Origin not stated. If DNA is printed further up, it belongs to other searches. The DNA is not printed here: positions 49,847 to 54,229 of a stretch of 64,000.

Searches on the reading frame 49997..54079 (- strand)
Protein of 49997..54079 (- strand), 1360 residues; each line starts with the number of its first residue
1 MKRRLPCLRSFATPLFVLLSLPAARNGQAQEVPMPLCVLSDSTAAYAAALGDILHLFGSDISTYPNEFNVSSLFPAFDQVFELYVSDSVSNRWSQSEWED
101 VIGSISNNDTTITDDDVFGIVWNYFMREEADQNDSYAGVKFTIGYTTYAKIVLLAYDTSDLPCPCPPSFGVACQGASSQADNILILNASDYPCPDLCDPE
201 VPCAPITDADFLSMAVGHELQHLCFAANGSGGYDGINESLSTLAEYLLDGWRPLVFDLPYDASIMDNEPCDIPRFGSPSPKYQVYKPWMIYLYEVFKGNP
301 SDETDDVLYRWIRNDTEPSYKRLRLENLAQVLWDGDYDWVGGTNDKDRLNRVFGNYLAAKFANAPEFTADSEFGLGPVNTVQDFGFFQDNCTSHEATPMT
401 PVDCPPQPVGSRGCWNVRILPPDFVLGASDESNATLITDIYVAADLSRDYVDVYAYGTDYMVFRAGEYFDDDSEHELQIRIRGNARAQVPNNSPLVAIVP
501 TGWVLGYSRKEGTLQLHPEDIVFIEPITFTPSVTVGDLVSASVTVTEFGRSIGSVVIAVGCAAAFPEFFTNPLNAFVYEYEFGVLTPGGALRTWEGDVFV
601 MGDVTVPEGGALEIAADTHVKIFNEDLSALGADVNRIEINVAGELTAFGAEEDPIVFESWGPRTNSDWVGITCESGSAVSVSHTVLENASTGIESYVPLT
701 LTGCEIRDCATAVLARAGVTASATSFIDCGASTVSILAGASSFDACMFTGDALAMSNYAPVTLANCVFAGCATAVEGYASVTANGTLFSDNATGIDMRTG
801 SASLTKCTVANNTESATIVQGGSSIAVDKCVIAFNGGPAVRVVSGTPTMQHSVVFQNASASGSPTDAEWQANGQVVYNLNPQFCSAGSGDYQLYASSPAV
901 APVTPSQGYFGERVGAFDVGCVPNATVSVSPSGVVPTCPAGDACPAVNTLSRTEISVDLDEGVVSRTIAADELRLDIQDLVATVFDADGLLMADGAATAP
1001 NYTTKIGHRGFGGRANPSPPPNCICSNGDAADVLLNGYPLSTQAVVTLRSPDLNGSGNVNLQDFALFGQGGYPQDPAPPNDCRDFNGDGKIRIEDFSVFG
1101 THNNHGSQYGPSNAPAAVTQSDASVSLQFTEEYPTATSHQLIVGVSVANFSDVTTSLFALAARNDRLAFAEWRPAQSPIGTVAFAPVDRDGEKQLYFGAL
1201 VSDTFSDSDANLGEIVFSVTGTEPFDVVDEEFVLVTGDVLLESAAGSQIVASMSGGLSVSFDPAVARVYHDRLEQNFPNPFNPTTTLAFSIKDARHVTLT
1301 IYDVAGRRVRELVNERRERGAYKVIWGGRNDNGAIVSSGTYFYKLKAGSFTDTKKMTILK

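Call 67: search_protein_families(library=pfam, proteins=[window:49997-54079:-], max_evalue=0.001)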
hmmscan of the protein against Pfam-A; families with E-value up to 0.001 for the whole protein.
window:49997-54079:- (1360 aa): 4 families
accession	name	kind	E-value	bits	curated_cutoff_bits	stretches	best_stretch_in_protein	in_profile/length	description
PF13229.12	Beta_helix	-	8.9e-10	38.9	25.9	2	757-858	30-138/158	Right handed beta helix region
PF13860.13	FlgD_ig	-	1.5e-08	34.9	27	1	1292-1347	20-75/79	FlgD Ig-like domain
PF18962.6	Por_Secre_tail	-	8.3e-05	23.2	27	1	1277-1358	2-75/75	Secretion system C-terminal sorting domain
PF13585.12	CHU_C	-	0.00052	20.5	27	0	1291-1352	23-78/86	CHU_C Type IX secretion signal domain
